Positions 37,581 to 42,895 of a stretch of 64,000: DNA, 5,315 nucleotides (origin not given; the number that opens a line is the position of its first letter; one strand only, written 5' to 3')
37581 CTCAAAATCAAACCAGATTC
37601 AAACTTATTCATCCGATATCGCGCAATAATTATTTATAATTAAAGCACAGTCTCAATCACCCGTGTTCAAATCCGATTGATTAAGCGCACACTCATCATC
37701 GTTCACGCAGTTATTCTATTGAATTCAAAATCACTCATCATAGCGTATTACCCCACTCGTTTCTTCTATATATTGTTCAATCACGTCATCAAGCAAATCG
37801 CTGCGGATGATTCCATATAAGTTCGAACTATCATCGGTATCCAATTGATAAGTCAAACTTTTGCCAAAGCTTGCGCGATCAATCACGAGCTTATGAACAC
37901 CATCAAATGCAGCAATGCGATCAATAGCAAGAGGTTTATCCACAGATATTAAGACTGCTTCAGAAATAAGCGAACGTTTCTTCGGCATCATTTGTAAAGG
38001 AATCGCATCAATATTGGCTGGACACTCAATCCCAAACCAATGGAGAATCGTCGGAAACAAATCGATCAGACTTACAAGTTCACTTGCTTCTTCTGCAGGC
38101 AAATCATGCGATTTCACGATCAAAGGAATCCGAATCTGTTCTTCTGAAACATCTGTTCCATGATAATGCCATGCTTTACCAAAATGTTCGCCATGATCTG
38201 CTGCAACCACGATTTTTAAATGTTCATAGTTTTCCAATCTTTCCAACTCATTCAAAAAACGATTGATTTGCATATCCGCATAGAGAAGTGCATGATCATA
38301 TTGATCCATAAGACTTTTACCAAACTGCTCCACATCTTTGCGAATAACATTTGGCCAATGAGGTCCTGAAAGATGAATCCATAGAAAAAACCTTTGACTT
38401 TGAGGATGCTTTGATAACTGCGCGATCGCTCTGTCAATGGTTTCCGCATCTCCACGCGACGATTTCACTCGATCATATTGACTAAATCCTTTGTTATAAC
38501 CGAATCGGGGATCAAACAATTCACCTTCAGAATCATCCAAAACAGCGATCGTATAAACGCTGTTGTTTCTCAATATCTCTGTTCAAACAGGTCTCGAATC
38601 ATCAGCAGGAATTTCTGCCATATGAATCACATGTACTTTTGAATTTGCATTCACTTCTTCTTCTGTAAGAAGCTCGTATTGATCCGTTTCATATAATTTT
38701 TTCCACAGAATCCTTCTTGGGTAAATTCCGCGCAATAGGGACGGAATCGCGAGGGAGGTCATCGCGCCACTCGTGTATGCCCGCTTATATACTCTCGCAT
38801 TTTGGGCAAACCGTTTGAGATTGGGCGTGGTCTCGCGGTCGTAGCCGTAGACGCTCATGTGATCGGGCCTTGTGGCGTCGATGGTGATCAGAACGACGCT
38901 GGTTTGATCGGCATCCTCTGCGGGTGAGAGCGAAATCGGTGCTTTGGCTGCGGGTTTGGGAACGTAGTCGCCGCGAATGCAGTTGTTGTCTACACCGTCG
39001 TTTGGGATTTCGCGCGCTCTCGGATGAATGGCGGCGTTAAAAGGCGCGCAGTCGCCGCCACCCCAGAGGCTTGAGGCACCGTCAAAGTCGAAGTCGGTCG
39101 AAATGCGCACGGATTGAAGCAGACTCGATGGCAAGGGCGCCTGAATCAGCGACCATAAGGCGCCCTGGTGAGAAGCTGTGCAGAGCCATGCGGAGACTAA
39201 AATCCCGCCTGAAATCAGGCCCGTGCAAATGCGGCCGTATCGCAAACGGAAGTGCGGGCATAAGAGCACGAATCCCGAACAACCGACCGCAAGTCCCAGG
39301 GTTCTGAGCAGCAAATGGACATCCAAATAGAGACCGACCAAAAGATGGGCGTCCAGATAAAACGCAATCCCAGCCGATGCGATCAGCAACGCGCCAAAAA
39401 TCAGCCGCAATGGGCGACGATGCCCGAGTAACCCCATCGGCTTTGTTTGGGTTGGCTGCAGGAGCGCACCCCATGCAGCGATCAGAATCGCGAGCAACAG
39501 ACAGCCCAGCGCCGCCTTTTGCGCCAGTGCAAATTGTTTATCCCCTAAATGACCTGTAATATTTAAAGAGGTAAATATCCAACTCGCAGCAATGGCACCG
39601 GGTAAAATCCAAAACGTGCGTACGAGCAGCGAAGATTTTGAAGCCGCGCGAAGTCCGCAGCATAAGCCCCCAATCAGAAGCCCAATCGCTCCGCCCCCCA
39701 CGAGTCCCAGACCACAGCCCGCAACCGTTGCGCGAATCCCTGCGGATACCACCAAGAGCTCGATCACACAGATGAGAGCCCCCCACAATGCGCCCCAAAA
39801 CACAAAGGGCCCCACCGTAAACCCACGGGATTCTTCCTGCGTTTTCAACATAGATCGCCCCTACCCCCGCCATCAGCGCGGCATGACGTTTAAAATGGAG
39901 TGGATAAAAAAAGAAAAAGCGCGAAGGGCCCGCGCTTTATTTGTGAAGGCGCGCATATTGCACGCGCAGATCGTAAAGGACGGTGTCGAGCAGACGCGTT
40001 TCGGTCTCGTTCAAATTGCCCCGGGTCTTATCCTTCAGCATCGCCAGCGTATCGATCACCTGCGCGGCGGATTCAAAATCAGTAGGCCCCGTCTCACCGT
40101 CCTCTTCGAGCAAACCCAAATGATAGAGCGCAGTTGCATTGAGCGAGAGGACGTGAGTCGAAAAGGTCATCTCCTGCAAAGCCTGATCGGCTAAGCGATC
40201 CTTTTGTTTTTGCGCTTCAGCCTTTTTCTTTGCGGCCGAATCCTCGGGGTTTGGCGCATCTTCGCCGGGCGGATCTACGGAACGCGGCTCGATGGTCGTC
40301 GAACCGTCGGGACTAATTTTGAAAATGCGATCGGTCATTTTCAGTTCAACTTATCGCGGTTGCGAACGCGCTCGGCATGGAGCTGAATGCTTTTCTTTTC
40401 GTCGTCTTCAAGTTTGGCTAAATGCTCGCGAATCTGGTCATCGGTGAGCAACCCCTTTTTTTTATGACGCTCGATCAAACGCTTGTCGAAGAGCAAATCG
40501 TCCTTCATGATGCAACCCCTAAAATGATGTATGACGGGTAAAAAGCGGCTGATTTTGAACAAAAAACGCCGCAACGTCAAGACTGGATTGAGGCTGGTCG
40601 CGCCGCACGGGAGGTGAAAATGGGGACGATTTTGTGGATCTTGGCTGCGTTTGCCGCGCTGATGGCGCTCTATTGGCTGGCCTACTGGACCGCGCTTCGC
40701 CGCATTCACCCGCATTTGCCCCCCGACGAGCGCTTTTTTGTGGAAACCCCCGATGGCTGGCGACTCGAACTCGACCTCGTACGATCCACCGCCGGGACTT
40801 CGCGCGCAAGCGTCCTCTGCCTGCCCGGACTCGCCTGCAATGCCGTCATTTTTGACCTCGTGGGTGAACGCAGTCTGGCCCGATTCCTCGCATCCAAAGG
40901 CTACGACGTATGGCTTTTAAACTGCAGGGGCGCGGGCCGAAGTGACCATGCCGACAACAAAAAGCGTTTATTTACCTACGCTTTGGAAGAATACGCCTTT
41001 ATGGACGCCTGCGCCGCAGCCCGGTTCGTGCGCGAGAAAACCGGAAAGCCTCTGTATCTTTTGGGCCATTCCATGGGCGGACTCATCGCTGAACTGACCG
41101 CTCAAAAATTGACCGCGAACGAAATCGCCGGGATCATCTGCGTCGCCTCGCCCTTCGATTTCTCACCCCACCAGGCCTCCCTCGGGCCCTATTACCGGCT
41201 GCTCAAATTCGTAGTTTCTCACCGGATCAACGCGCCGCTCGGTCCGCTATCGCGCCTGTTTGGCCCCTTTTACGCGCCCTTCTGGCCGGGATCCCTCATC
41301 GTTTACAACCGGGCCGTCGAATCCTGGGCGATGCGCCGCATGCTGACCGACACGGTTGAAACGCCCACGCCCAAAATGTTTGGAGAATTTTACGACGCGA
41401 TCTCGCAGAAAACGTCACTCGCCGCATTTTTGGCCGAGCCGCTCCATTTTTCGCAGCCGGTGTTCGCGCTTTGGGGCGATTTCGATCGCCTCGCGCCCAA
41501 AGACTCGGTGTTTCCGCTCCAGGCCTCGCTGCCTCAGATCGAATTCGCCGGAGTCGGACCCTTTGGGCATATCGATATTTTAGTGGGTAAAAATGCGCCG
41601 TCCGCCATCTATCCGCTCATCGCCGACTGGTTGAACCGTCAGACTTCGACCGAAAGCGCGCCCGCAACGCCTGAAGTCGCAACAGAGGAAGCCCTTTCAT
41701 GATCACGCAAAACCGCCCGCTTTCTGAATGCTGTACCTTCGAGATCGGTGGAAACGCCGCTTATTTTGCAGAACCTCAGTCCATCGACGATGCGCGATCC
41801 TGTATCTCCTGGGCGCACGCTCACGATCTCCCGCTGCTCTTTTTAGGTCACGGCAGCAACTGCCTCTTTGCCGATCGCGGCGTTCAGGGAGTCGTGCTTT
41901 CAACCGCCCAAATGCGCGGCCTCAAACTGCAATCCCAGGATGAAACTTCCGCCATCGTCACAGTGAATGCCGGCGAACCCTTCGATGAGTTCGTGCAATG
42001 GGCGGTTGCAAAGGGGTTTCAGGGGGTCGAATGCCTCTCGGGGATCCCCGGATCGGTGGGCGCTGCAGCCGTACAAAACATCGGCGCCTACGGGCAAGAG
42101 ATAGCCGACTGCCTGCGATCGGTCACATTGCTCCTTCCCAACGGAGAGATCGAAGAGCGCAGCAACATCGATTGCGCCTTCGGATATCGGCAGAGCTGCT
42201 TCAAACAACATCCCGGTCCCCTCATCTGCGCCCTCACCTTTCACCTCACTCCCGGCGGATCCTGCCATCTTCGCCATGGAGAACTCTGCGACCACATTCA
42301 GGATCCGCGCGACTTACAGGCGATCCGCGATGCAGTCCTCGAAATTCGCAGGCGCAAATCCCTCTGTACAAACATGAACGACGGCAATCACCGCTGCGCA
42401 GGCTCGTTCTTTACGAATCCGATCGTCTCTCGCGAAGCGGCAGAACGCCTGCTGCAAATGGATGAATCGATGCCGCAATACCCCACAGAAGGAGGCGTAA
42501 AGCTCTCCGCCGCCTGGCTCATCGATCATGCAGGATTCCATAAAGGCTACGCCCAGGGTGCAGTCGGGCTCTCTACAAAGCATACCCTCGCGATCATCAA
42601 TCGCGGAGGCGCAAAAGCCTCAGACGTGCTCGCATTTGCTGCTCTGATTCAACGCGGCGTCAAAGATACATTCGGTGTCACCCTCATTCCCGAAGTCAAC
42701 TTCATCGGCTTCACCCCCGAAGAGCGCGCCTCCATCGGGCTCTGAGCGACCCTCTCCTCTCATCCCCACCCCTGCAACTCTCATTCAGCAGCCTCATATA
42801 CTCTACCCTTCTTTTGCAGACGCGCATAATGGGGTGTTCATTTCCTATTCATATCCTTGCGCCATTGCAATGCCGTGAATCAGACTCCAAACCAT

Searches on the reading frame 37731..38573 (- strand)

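Call 23: search_protein_families(library=pfam, proteins=[window:37731-38573:-], max_evalue=0.0001)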
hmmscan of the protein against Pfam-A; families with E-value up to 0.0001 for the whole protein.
window:37731-38573:- (280 aa): 1 family
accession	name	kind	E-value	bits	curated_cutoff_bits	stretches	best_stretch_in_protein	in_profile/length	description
PF00884.28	Sulfatase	-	2.6e-28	99.7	25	1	40-182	144-301/301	Sulfatase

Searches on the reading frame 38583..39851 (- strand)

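Call 23: search_protein_families(library=pfam, proteins=[window:38583-39851:-], max_evalue=0.0001)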
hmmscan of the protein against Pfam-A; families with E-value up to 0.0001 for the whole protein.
window:38583-39851:- (422 aa): 2 families
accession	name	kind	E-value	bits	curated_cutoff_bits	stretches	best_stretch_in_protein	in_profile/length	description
PF00884.28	Sulfatase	-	7.8e-12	45.5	25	1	319-380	3-64/301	Sulfatase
PF11617.13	Cu-binding_MopE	-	1.3e-05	25.8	27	1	267-291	1-24/30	Putative metal-binding motif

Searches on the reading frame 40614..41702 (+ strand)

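Call 7: search_protein_families(library=pfam, proteins=[window:40614-41702:+], max_evalue=0.001)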
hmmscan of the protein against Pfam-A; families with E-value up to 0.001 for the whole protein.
window:40614-41702:+ (362 aa): 6 families
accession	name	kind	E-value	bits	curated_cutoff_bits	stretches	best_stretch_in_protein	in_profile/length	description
PF00561.26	Abhydrolase_1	-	4.8e-20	72.7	25.8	1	67-324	3-243/245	alpha/beta hydrolase fold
PF12146.15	Hydrolase_4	-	1.3e-15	57.8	27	1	87-205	22-134/239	Serine aminopeptidase, S33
PF12697.13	Abhydrolase_6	-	3.3e-12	48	26.3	1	67-295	1-180/217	Alpha/beta hydrolase family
PF07819.20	PGAP1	-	4.5e-07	30.3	24.3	1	144-195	90-145/233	PGAP1-like alpha/beta domain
PF00975.26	Thioesterase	-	0.0001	23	26.4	1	143-169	64-90/226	Thioesterase domain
PF20408.4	Abhydrolase_11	-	0.00046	20.4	27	1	128-182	63-110/193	Alpha/beta hydrolase domain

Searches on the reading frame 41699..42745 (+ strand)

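Call 7: search_protein_families(library=pfam, proteins=[window:41699-42745:+], max_evalue=0.001)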
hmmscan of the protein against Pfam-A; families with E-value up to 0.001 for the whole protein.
window:41699-42745:+ (348 aa): 2 families
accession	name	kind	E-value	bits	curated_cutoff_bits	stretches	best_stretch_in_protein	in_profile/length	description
PF01565.28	FAD_binding_4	-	2e-28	99.3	26.4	1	21-153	2-137/139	FAD binding domain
PF02873.21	MurB_C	-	1.4e-25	89.8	27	1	209-336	2-99/99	UDP-N-acetylenolpyruvoylglucosamine reductase, C-terminal domain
